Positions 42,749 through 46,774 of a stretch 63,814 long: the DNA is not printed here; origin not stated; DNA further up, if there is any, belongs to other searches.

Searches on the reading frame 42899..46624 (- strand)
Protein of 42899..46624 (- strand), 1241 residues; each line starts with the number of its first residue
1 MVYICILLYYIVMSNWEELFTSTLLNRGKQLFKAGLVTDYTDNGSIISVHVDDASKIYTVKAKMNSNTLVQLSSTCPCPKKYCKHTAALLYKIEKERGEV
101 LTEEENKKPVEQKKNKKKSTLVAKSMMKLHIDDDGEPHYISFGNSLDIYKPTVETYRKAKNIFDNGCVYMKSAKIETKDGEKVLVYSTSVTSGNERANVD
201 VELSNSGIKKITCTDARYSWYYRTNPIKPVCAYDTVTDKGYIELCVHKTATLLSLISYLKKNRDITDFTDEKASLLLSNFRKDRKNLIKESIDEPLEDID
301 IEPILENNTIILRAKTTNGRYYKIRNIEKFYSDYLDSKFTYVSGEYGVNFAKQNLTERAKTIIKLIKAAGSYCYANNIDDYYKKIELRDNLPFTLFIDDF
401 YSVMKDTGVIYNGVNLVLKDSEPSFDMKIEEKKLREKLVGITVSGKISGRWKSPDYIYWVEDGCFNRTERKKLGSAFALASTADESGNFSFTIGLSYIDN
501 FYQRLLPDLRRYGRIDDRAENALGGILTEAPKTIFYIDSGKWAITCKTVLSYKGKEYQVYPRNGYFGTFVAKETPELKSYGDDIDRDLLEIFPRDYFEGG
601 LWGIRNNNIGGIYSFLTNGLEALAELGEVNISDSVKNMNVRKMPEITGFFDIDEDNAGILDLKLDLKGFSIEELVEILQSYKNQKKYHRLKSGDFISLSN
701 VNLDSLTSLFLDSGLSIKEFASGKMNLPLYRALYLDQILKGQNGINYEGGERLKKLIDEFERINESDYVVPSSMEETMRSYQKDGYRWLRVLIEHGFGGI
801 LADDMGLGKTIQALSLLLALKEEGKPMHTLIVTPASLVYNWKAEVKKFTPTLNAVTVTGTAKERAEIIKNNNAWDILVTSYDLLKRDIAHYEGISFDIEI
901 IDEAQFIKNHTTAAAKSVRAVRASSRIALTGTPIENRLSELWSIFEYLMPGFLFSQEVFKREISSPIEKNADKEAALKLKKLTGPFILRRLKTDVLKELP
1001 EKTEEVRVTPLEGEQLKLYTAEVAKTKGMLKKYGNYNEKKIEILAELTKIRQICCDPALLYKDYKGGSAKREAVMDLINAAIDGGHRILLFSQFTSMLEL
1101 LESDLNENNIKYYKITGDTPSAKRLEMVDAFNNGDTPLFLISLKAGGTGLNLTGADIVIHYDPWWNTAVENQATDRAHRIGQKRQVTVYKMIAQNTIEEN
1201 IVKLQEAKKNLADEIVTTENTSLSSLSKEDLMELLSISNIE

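Call 3: search_protein_families(library=pfam, proteins=[window:42899-46624:-], max_evalue=1)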
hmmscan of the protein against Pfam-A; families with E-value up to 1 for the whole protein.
window:42899-46624:- (1241 aa): 10 families
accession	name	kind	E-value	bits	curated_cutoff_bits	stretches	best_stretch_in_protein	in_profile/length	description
PF00176.29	SNF2-rel_dom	-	2.8e-70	237.2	24.9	1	781-1058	1-289/290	SNF2-related domain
PF08455.15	SNF2_assoc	-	1.6e-55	189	27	1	410-771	31-373/373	Bacterial SNF2 helicase associated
PF00271.37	Helicase_C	-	1.8e-26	93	23.5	1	1070-1181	2-110/110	Helicase conserved C-terminal domain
PF04851.21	ResIII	-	3.1e-11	43.9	22.5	1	777-934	3-163/164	Type III restriction enzyme, res subunit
PF11496.14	HDA2-3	-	0.014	15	27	1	1068-1205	89-233/278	Class II histone deacetylase complex subunits 2 and 3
PF07652.20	Flavi_DEAD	-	0.027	14.9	21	1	806-933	14-136/148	Flavivirus DEAD domain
PF11140.13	DUF2913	-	0.032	14.4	23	1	75-136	88-149/207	Protein of unknown function (DUF2913)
PF18766.7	SWI2_SNF2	-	0.067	13.3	26.7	1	799-952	21-174/221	SWI2/SNF2 ATPase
PF04434.22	SWIM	-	0.08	13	19.6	1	58-93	1-37/38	SWIM zinc finger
PF24828.1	DUF7713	-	0.097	12.7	24.1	0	639-682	12-55/68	Domain of unknown function (DUF7713)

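Call 4: search_protein_families(library=padloc, proteins=[window:42899-46624:-], max_evalue=1)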
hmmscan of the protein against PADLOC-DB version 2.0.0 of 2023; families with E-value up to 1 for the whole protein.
window:42899-46624:- (1241 aa): 42 families (the best 25 are shown)
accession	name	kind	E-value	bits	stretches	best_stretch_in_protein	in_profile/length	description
PDLC02842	DpdE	-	1.6e-156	520.9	1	680-1236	604-1175/1176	DpdE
PDLC00633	ZorD1|ZorD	-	2.9e-123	410.8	1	615-1232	281-899/908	"SWI2/SNF2 helicase, Mrr-like nuclease"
PDLC02849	DpdE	-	2.7e-121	404.3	1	743-1237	366-853/857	DpdE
PDLC02850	DpdE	-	1.4e-116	388.9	1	770-1236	797-1261/1282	DpdE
PDLC02845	DpdE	-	5.2e-115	383.6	1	769-1231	835-1287/1293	DpdE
PDLC02851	DpdE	-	3.1e-106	354.4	1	621-1234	437-1053/1055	DpdE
PDLC00629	ZorD1|ZorD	-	6.6e-92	307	1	762-1218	467-957/1012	"SWI2/SNF2 helicase, Mrr-like nuclease"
PDLC00631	ZorD1|ZorD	-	7.5e-89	296.8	1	777-1216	441-910/1071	"SWI2/SNF2 helicase, Mrr-like nuclease"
PDLC00634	ZorD1|ZorD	-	2.5e-82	275.2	1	768-1193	485-938/1208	"SWI2/SNF2 helicase, Mrr-like nuclease"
PDLC00632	ZorD1|ZorD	-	5.1e-80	267.7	1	769-1220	583-1084/1101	"SWI2/SNF2 helicase, Mrr-like nuclease"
PDLC02848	DpdE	-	9.8e-70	233.5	1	769-1102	348-680/856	DpdE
PDLC00628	ZorD1|ZorD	-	3e-65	218.6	1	756-1201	491-950/1171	"SWI2/SNF2 helicase, Mrr-like nuclease"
PDLC00627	ZorD1|ZorD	-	8.3e-53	177.6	2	876-1225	609-998/1006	"SWI2/SNF2 helicase, Mrr-like nuclease"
PDLC02854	DpdE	-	6e-51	171.3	1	754-1218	554-1064/1083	DpdE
PDLC02627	DrmD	-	2.8e-45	152.7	2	772-1054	298-563/748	DrmD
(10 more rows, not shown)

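Call 5: search_protein_families(library=ncbifam, proteins=[window:42899-46624:-], max_evalue=1)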
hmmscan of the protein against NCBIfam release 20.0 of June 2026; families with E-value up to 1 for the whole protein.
window:42899-46624:- (1241 aa): 17 families
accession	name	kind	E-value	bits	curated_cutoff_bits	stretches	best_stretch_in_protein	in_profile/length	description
NF053675.1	pilus_reg_Snf2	equivalog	3.5e-168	561.7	1100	2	611-1238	429-1029/1029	pilus expression-regulating Snf2 family helicase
NF058637.1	helic_SCO1167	equivalog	2.4e-137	459.4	1200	1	753-1237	447-931/932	SCO1167/SCO6262 family helicase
NF041790.1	anti-phage_ZorD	equivalog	6.7e-66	222.9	1500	1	772-1190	574-1034/1035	type I Zorya anti-phage system protein ZorD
NF038318.1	DISARM_DrmD_b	equivalog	1.6e-29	102.6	950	2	798-998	49-248/868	DISARM system SNF2-like helicase DrmD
NF038317.1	DISARM_DrmD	equivalog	6.1e-17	61.2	610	2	800-966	128-311/1021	DISARM system SNF2-like helicase DrmD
NF041062.1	DpdE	equivalog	2e-13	49.2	500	2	800-941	174-305/1048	protein DpdE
NF042964.1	phospholipD_antiphage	equivalog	6.2e-11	41.3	1100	2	800-848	253-300/895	phospholipase D-like domain-containing anti-phage protein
NF003426.0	PRK04914.1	equivalog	1.6e-10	39.8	576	1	800-922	174-300/959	RNA polymerase-associated protein RapA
NF058636.1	helic_sll1366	equivalog_domain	8.9e-10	37.9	550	1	745-809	524-589/589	sll1366 family intein-prone helicase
NF045503.1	repair_heli_XPB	equivalog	6.3e-08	31.6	610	2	1068-1201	403-530/548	DNA repair helicase XPB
TIGR04095.1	dnd_restrict_1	equivalog_domain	2.6e-06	26.7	600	1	771-849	4-78/451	DNA phosphorothioation system restriction enzyme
NF002340.1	PRK01297.1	equivalog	1.6e-05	23.9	564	1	1070-1184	236-341/372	ATP-dependent RNA helicase RhlB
NF053711.1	RNA_heli_RhlE1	exception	0.0013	17.6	750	1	1086-1183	245-335/434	RNA helicase RhlE1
NF003419.0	PRK04837.1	equivalog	0.0042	15.9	588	1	1085-1217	256-381/424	ATP-dependent RNA helicase RhlB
NF053636.1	DDHlcsCsdAPsy1082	equivalog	0.01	14.4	890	1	1087-1182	245-333/512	DEAD/DEAH box helicase CsdA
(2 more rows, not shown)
